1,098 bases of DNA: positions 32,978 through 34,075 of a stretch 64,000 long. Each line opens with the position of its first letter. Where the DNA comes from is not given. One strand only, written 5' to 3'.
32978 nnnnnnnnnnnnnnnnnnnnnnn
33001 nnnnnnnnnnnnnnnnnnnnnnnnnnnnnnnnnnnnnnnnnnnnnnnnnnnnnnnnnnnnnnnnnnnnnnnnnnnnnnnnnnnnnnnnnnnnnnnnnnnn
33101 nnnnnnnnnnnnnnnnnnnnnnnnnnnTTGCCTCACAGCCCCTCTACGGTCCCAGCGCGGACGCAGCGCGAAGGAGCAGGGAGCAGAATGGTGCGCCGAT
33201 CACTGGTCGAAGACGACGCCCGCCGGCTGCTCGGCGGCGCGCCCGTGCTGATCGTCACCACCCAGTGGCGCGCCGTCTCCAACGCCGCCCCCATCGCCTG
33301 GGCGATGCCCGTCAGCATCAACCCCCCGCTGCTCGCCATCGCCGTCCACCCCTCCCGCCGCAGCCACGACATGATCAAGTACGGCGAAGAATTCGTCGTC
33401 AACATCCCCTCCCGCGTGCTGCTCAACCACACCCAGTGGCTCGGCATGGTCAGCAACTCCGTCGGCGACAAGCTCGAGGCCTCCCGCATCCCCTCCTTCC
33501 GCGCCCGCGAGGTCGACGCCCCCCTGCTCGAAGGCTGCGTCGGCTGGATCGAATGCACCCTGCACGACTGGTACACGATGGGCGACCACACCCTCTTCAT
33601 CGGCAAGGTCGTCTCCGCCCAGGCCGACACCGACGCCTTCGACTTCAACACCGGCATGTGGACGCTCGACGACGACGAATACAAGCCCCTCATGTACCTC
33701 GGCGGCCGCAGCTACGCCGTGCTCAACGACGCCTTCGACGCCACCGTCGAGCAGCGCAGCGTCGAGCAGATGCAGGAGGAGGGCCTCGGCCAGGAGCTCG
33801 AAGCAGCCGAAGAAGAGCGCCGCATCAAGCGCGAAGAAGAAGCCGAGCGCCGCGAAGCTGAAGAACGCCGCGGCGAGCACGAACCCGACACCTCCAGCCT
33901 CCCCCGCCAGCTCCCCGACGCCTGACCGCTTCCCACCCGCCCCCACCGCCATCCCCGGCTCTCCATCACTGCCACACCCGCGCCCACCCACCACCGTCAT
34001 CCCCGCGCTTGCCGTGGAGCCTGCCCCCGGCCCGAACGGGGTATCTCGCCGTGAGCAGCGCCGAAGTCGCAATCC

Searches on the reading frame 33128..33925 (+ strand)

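Call 69: search_protein_families(library=pfam, proteins=[window:33128-33925:+], max_evalue=0.00001)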
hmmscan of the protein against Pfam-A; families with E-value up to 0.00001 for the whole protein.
window:33128-33925:+ (265 aa): 1 family
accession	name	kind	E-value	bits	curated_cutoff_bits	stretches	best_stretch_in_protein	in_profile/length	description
PF01613.24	Flavin_Reduct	-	1.1e-31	110.5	27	1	38-193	6-147/153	Flavin reductase like domain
